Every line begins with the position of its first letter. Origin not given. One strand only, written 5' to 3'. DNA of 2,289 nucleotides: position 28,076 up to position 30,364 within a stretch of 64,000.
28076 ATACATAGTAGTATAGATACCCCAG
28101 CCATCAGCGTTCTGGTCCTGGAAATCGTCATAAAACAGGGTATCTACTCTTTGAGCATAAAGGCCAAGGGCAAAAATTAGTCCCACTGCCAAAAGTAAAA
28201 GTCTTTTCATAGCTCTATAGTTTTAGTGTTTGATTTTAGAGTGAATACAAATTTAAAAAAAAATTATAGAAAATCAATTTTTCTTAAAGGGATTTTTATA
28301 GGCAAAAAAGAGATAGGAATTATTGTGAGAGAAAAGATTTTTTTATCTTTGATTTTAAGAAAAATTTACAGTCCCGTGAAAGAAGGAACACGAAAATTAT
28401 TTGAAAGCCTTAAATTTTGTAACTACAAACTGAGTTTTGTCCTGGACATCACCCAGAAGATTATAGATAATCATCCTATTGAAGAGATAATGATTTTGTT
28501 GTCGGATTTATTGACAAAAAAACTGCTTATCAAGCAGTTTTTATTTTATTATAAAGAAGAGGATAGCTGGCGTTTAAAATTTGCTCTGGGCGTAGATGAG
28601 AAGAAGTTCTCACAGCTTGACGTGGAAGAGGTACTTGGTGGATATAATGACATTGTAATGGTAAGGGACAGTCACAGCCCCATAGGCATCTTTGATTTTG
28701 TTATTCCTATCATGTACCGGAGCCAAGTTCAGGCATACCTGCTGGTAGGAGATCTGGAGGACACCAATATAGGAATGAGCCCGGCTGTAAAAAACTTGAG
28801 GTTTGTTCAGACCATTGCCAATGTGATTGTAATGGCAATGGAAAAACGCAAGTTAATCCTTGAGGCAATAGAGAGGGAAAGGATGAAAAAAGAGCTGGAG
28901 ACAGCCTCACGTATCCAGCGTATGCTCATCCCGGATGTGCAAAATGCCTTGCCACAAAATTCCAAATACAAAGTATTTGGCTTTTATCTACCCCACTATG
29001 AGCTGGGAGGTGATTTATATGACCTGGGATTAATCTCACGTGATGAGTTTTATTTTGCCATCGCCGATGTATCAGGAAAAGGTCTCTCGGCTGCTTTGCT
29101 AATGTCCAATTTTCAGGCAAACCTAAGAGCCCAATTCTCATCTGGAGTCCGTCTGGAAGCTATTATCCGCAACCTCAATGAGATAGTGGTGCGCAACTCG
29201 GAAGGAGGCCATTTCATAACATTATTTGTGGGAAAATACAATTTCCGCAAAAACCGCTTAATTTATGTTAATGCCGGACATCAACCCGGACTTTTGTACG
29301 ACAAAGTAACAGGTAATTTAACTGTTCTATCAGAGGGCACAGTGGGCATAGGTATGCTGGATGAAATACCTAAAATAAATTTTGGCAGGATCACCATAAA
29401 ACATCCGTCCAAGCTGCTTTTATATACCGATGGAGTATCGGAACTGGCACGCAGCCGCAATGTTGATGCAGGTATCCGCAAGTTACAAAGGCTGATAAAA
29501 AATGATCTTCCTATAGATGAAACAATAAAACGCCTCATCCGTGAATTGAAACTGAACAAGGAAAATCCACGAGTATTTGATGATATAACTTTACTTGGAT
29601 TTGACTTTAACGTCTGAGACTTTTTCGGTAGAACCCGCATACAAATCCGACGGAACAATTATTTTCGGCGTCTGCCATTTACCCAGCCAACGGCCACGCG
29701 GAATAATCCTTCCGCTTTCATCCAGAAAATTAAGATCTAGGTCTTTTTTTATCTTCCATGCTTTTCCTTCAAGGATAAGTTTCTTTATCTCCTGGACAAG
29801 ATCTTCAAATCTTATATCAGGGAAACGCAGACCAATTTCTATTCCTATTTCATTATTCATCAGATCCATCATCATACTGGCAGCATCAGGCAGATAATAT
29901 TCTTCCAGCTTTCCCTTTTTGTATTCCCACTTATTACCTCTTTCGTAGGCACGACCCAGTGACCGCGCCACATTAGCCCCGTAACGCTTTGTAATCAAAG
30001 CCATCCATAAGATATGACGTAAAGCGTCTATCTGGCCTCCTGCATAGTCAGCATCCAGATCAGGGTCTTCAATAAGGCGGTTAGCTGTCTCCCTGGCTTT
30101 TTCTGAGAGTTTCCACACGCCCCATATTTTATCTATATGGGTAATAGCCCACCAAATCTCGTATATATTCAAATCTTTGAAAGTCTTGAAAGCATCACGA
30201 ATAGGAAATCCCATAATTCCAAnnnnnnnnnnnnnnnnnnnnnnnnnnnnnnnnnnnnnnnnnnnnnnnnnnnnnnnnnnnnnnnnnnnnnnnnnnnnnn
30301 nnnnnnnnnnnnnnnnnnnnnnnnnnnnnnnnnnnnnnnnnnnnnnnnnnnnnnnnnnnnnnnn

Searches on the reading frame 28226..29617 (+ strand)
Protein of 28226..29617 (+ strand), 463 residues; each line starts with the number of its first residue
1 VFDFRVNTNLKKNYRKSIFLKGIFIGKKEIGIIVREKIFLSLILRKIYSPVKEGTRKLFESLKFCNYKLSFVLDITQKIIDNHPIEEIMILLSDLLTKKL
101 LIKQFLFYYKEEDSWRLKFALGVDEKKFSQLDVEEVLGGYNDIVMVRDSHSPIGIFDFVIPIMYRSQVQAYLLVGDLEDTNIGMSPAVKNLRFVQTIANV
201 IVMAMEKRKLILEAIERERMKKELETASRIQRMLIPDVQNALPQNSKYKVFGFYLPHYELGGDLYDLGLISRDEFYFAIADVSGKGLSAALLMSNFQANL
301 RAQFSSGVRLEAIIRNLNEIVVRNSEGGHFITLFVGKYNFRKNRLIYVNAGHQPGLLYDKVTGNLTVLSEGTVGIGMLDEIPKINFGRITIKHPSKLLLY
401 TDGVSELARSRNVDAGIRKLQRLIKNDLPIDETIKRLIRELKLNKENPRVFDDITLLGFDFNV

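Call 3: search_protein_families(library=pfam, proteins=[window:28226-29617:+], max_evalue=0.1)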
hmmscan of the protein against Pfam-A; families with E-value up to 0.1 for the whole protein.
window:28226-29617:+ (463 aa): 1 family
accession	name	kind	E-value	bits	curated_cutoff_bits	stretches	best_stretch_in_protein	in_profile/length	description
PF07228.17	SpoIIE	-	6.6e-36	124.5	25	1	273-460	3-190/192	Stage II sporulation protein E (SpoIIE)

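Call 51: search_protein_families(library=ncbifam, proteins=[window:28376-29617:+], max_evalue=0.01)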
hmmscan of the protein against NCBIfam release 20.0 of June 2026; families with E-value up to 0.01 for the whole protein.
window:28376-29617:+ (413 aa): 4 families
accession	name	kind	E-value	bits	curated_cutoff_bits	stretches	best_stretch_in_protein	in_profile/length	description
NF007969.0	PRK10693.1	equivalog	9.5e-07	28.1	329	1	166-310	142-290/337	two-component system response regulator RssB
NF045505.1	RR_RssB_Pseudo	equivalog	1.2e-05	24.5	700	1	196-410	175-390/394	two-component system response regulator RssB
TIGR02865.1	spore_II_E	equivalog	7.7e-05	20.9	490.8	1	210-406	566-758/764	stage II sporulation protein E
NF038263.1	prot_phos_SiaA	equivalog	0.0028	16.3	700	0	168-244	409-482/658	biofilm regulation protein phosphatase SiaA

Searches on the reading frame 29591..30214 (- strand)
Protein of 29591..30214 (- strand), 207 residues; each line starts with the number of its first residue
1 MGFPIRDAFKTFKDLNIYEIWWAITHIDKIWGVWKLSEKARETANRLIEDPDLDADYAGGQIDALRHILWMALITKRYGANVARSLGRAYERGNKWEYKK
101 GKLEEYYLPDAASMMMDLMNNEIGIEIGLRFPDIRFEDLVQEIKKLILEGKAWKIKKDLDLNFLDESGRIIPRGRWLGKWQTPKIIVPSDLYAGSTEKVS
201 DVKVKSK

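Call 3: search_protein_families(library=pfam, proteins=[window:29591-30214:-], max_evalue=0.1)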
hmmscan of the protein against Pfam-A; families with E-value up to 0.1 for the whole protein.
window:29591-30214:- (207 aa): 2 families
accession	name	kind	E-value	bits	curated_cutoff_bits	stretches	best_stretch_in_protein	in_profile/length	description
PF22322.1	DUF6973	-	3.9e-16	59.2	27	1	21-149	2-122/124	Domain of unknown function (DUF6973)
PF13072.11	MciZ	-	0.056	13.7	22.2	1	144-159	8-23/37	Mother cell inhibitor of FtsZ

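Call 51: search_protein_families(library=ncbifam, proteins=[window:29591-30214:-], max_evalue=0.01)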
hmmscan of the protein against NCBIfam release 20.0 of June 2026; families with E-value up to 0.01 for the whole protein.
window:29591-30214:- (207 aa): 0 families

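Call 55: find_homologous_proteins(query=window:29591-30214:-, max_evalue=0.001)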
Query window:29591-30214:- (207 aa): 19 proteins with E <= 0.001 among 86 candidates.
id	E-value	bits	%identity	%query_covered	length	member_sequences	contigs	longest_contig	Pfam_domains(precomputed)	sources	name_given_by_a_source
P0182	1.6e-135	467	100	100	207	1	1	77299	PF22322.2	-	-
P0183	2.3e-113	395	85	100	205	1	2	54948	PF22322.2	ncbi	-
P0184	4.2e-82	293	68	97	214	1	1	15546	PF22322.2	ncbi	-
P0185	4.7e-81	289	66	98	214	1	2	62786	PF22322.2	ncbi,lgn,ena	-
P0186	8.0e-79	282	64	98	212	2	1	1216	PF22322.2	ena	-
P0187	1.7e-72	261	59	92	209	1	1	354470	PF22322.2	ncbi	-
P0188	2.9e-72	260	63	88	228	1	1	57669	PF22322.2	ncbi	-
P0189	4.1e-71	257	62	88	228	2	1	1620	PF22322.2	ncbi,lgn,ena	-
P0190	4.4e-71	257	59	95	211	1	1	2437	PF22322.2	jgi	jgi:hypothetical protein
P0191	1.1e-69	252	60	88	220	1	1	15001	PF22322.2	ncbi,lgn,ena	-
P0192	1.9e-68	248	56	94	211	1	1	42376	PF22322.2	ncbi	-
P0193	4.3e-67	243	58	92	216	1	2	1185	PF22322.2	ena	-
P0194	1.2e-66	242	55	96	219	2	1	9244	PF22322.2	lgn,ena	-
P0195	3.8e-64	234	56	92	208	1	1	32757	PF22322.2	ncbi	-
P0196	3.7e-61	224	55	88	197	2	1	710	PF22322.2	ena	-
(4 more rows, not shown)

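Call 67: predict_structure(alignment_id=A5)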
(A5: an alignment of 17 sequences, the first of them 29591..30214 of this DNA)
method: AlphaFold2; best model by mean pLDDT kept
length: 207 residues; sequences in the alignment: 17
mean_pLDDT: 84.9   pTM: 0.83
mean pLDDT of the five models: 84.9, 83.4, 81.2, 80.7, 80.5
residues with pLDDT >= 90: 117; 70-90: 55; 50-70: 16; < 50: 19
segments of 3 or more residues with pLDDT < 50: 1-6, 195-207
pLDDT, mean of each block of 10 residues (from residue 1): 45 79 91 94 93 88 97 98 94 87 67 94 98 96 97 93 90 88 93 52 36
secondary structure, 60 per line:
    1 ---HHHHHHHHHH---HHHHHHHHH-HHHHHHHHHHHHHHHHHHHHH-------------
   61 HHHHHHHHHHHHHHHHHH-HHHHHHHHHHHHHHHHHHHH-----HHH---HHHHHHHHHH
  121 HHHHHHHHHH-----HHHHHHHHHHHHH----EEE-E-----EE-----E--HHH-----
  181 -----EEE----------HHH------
elements in order: H4-13 H17-25 H27-47 H61-78 H80-99 H111-130 H136-148 E153-155 E186-188

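Call 70: fold_search(model_id=the predicted structure, library=pdb)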
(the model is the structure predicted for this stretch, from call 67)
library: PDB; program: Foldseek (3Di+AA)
matches with E <= 10: 146; with E <= 0.001: 0
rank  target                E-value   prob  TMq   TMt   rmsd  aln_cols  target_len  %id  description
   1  9uu0_A                6.9e-03  1.00  0.45  0.17   5.3       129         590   27  The structure of Bacteroides fragilis T6SS effector BteO (released 2025-10-01)
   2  5gpa_B                6.4e-01  0.23  0.24  0.26   8.4       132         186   14  Structural analysis of fatty acid degradation regulator FadR from Bacillus halodurans (released 2017-03-01)
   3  5gp9_A                8.3e-01  0.21  0.25  0.26   8.7       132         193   13  Structural analysis of fatty acid degradation regulator FadR from Bacillus halodurans (released 2017-03-01)
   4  9fl8_A                1.3e+00  0.08  0.16  0.14  16.6       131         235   15  Stapled peptide bound to NOT9-NOT1 complex (released 2025-01-29)
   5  5gpa_A                1.4e+00  0.20  0.26  0.28   8.0       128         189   15  Structural analysis of fatty acid degradation regulator FadR from Bacillus halodurans (released 2017-03-01)
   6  8zah_B                1.4e+00  0.12  0.18  0.16  13.5       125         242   14  Crystal structure of the channel protein CorA from Campylobacter jejuni (released 2024-06-19)
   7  3whc_F                1.4e+00  0.15  0.22  0.24   9.3       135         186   13  Crystal structure of a transcriptional regulator FadR from Bacillus subtilis in complex with stearoyl-CoA (released 2014-03-19)
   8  2lfd_MODEL_1_A        1.5e+00  0.14  0.15  0.25   9.3        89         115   11  Solution NMR structure of Diiron protein in presence of 2 eq Zn2+, Northeast Structural Genomics Consortium Ta (released 2011-08-24)
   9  9kpz_A                1.7e+00  0.04  0.16  0.15  25.4       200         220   12  Structure of TolQRA complex at pH 5.4 from E.coli (released 2026-03-04)
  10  5gp9_B                1.8e+00  0.13  0.23  0.25   8.5       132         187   15  Structural analysis of fatty acid degradation regulator FadR from Bacillus halodurans (released 2017-03-01)
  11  5ona_D                1.8e+00  0.11  0.18  0.16  16.3       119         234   17  Drosophila Bag-of-marbles CBM peptide bound to human CAF40-CNOT1 (released 2017-12-27)
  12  6w2w                  1.8e+00  0.09  0.17  0.16  13.7       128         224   18  Junction 24, DHR14-DHR18 (released 2020-04-15)
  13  3br2_B                1.9e+00  0.18  0.24  0.27   8.3       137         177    8  Crystal Structure of the Complex of Dequalinium Bound to QacR(E120Q), a Mutant of a Multidrug Binding Transcriptional  (released 2008-12-23)
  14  8zak_A                2.1e+00  0.10  0.19  0.16  13.5       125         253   14  Crystal structure of the channel protein CorA from Campylobacter jejuni in complex with Ni2+ (released 2024-06-19)
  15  2i0g_B                2.2e+00  0.07  0.15  0.14   9.9        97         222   14  Benzopyrans are Selective Estrogen Receptor beta Agonists (SERBAs) with Novel Activity in Models of Benign Prostatic H (released 2006-10-24)
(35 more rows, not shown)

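Call 71: search_solved_structures(query=A5, max_evalue=1, show_alignments=1)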
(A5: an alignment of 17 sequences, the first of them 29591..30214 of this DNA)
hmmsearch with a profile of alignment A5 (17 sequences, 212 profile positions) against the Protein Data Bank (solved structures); distinct sequences matched with E-value up to 1: 1.
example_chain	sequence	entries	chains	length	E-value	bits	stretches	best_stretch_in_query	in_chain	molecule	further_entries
9uu0_A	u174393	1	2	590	1e-12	50.8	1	21-177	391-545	Maltose/maltodextrin-binding periplasmic protein,Bacteroides fragilis T6SS effector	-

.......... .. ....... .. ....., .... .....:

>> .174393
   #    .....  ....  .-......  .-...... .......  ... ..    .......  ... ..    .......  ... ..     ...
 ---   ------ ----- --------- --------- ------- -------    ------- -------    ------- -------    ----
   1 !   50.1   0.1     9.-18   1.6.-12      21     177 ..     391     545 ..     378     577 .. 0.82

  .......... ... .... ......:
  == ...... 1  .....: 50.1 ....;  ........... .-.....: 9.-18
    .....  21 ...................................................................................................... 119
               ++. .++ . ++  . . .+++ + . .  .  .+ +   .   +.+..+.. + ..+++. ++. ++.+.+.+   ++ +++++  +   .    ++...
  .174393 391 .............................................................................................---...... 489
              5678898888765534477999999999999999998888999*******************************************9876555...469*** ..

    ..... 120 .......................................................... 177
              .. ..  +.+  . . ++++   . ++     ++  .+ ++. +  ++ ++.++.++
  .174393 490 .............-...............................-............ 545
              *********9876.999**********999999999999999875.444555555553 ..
